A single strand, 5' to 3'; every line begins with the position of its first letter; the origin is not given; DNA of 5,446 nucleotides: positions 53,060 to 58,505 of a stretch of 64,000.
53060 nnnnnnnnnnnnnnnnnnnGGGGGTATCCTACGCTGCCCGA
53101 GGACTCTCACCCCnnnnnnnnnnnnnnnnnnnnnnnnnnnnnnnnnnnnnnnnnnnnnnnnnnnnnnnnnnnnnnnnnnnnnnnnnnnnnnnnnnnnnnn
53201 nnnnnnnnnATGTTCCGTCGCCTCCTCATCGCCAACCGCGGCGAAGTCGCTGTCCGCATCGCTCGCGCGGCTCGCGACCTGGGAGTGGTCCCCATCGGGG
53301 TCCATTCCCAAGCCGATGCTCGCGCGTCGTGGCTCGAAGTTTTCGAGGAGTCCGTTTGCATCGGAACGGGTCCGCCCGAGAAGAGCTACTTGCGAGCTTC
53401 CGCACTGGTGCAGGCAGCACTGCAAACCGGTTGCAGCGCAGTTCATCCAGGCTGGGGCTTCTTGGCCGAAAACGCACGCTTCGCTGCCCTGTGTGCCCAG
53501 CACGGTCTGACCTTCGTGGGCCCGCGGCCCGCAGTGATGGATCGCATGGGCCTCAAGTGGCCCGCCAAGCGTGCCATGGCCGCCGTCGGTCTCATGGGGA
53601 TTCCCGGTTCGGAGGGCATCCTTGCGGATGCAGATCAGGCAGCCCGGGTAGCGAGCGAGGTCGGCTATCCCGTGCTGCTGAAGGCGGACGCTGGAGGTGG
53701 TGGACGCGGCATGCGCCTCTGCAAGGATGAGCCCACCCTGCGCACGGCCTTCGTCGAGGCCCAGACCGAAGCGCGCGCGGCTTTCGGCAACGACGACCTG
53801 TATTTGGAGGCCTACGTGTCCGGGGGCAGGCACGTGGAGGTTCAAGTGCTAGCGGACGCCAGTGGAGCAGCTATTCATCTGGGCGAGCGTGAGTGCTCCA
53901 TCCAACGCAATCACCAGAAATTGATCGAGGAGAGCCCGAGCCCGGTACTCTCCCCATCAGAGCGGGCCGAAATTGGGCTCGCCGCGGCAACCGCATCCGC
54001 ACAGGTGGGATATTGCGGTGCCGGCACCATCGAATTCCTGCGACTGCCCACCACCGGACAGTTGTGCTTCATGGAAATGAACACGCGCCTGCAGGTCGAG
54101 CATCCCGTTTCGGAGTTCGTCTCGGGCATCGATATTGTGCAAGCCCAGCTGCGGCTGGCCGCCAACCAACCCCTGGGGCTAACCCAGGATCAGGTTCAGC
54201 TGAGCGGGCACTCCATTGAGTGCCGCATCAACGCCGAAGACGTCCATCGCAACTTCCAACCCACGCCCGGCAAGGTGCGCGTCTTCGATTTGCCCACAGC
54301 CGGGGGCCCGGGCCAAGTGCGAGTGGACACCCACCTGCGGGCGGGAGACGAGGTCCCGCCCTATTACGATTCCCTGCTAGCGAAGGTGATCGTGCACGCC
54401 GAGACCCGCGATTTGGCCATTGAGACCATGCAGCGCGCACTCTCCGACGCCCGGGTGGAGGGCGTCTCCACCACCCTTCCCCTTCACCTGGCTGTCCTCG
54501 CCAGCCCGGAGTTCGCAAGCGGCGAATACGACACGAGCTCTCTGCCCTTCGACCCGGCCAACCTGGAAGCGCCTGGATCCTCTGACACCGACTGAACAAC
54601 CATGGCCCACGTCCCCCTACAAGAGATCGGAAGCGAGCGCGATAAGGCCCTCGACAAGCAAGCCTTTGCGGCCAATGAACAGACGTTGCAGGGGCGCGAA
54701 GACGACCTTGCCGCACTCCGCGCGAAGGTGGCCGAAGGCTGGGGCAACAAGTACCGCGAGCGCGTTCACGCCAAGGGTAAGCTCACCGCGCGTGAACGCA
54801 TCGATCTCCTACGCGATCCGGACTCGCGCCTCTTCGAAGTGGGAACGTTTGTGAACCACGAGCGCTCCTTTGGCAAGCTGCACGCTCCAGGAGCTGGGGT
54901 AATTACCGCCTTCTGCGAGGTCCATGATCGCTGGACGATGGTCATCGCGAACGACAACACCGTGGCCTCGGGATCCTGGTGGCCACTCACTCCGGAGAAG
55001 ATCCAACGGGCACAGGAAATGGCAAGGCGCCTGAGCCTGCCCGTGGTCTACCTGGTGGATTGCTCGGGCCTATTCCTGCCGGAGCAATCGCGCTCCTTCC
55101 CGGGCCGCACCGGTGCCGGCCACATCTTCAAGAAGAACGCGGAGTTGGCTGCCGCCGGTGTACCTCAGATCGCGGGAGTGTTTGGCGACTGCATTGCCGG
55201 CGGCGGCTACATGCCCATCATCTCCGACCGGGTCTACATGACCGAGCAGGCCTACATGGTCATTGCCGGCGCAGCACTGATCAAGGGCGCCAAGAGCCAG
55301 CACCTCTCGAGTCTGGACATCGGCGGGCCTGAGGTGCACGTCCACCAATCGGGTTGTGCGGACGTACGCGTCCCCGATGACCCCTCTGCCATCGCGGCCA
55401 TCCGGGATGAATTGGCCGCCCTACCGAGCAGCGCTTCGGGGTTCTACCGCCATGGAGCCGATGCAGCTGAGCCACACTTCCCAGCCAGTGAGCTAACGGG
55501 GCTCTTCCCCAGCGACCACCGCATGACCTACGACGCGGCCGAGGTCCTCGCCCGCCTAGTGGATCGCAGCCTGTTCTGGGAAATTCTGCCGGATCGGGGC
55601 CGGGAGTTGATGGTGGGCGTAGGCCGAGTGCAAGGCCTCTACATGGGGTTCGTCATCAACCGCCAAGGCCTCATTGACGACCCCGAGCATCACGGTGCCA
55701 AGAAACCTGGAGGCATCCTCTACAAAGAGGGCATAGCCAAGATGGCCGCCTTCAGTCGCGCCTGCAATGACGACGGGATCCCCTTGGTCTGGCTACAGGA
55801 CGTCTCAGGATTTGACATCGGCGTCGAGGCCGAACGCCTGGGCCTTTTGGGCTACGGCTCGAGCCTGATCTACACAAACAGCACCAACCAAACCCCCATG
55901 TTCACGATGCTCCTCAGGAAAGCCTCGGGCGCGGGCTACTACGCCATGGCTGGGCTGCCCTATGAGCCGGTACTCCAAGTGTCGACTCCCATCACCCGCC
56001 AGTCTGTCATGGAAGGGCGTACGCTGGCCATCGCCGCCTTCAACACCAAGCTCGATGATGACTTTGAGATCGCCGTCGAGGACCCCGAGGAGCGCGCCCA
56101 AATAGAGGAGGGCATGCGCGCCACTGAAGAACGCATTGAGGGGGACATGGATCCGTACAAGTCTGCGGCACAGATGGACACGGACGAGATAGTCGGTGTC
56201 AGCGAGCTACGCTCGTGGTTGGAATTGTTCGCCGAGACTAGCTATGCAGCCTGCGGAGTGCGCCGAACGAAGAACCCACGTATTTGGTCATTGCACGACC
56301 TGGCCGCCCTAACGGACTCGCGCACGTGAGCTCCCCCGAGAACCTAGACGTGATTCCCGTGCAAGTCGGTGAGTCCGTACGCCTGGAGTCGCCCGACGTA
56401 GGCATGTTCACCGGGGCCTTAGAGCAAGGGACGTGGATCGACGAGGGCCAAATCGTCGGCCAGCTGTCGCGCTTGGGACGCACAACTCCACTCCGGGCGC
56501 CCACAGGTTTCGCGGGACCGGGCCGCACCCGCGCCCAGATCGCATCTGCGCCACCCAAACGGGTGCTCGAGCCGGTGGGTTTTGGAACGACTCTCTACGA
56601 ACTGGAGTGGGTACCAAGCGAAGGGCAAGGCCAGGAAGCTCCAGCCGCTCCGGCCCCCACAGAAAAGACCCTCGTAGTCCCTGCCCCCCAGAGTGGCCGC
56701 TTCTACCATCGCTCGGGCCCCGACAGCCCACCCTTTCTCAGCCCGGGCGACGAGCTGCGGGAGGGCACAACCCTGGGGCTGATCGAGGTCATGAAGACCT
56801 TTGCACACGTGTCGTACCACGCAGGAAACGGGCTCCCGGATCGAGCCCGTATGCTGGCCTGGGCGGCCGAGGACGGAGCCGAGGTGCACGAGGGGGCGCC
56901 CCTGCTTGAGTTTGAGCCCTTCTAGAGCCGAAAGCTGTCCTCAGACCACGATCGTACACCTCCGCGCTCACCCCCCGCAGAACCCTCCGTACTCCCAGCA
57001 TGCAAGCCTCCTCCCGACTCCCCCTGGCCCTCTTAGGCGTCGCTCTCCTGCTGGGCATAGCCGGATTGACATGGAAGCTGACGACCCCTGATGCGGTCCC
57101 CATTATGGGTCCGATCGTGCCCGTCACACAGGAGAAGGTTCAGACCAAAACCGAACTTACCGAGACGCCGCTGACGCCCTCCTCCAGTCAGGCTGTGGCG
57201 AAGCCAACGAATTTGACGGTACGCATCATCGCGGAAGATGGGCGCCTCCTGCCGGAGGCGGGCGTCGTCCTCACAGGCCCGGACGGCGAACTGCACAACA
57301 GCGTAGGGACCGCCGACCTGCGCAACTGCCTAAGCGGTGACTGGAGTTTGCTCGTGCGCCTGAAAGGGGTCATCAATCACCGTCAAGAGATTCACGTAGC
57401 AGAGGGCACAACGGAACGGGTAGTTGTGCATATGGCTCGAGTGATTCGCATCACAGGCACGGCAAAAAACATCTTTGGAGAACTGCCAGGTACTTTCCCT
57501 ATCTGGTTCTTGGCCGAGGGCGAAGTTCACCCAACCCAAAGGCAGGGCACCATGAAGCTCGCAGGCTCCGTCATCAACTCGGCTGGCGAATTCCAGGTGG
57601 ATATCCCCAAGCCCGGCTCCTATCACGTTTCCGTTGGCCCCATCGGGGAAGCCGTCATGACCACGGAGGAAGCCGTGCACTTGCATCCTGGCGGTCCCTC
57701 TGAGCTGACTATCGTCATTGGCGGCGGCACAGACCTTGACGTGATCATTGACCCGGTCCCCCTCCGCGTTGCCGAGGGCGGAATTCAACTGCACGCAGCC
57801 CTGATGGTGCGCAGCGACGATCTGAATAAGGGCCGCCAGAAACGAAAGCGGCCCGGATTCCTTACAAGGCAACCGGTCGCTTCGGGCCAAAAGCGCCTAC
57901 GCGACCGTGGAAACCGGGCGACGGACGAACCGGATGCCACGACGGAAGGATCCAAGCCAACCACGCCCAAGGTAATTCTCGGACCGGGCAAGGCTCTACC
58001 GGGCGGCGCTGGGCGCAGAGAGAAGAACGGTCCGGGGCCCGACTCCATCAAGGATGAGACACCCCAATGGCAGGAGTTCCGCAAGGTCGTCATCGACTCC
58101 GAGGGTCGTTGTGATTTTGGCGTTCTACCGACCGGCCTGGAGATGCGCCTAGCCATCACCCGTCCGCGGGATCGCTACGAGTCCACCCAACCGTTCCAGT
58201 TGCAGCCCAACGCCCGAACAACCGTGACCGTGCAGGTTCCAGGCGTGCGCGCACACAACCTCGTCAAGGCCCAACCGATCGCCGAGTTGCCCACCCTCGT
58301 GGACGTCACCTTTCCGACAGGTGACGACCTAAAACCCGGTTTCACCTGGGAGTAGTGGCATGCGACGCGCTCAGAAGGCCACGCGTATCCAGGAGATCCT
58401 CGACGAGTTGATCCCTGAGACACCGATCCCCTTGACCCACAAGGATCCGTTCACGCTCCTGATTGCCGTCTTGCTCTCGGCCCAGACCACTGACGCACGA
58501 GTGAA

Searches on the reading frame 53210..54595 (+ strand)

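Call 10: search_protein_families(library=pfam, proteins=[window:53210-54595:+], max_evalue=0.001)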
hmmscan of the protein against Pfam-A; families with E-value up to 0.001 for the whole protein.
window:53210-54595:+ (461 aa): 6 families
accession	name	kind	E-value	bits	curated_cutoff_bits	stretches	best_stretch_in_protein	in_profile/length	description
PF02786.22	CPSase_L_D2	-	1.6e-66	224.2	19.8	1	119-323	5-209/211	Carbamoyl-phosphate synthase L chain, ATP binding domain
PF00289.28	Biotin_carb_N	-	1.4e-37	128.9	25.5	1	1-110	1-110/110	Biotin carboxylase, N-terminal domain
PF02785.25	Biotin_carb_C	-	5.2e-36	123.5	32.4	1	337-445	1-106/108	Biotin carboxylase C-terminal domain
PF02222.28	ATP-grasp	-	1.2e-07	32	27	1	138-293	16-162/179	ATP-grasp domain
PF07478.18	Dala_Dala_lig_C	-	1.4e-05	25.1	24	1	141-292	25-174/204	D-ala D-ala ligase C-terminus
PF18603.7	LAL_C2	-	0.00058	20.5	29.4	0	352-417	7-76/78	L-amino acid ligase C-terminal domain 2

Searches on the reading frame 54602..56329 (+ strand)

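Call 10: search_protein_families(library=pfam, proteins=[window:54602-56329:+], max_evalue=0.001)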
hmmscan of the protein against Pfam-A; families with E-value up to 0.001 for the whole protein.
window:54602-56329:+ (575 aa): 2 families
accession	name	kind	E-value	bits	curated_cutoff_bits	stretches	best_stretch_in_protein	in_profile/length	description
PF01039.27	Carboxyl_trans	-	1.7e-100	337.4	22.3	1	55-544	2-475/493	Carboxyl transferase domain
PF03255.19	ACCA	-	4e-06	26.7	23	1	132-222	134-222/310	Acetyl co-enzyme A carboxylase carboxyltransferase-like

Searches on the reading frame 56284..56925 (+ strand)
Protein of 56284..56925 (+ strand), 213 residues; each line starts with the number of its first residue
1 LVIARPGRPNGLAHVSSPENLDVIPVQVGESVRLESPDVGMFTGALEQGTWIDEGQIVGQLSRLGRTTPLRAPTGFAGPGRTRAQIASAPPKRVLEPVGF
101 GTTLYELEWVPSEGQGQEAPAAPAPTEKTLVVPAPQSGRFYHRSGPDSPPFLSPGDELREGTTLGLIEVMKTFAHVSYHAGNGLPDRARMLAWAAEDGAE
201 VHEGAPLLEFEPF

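Call 106: search_protein_families(library=pfam, proteins=[window:56284-56925:+], max_evalue=0.001)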
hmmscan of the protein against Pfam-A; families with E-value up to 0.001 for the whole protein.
window:56284-56925:+ (213 aa): 1 family
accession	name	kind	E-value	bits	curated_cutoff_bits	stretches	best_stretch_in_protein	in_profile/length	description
PF00364.28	Biotin_lipoyl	-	6.2e-06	26.4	22.1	0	132-180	3-49/73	Biotin-requiring enzyme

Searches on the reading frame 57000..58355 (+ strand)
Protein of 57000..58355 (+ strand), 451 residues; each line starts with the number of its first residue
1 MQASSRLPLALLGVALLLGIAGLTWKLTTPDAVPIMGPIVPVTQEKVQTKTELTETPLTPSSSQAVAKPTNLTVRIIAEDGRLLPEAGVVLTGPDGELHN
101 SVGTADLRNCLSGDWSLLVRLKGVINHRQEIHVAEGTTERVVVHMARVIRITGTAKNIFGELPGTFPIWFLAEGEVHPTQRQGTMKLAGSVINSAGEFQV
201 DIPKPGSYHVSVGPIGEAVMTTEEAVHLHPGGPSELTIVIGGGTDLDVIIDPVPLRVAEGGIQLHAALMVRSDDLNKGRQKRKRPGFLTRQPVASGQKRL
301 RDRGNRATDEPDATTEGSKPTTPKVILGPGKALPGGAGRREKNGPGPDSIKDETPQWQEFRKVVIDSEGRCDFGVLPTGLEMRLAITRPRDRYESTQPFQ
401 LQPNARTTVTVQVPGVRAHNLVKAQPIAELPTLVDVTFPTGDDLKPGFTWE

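Call 10: search_protein_families(library=pfam, proteins=[window:57000-58355:+], max_evalue=0.001)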
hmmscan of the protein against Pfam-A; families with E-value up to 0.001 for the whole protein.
window:57000-58355:+ (451 aa): 1 family
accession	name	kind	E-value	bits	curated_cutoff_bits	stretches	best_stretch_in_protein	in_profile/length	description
PF13620.12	CarboxypepD_reg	-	5.1e-09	36.8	32.3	0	72-145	2-81/82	Carboxypeptidase regulatory-like domain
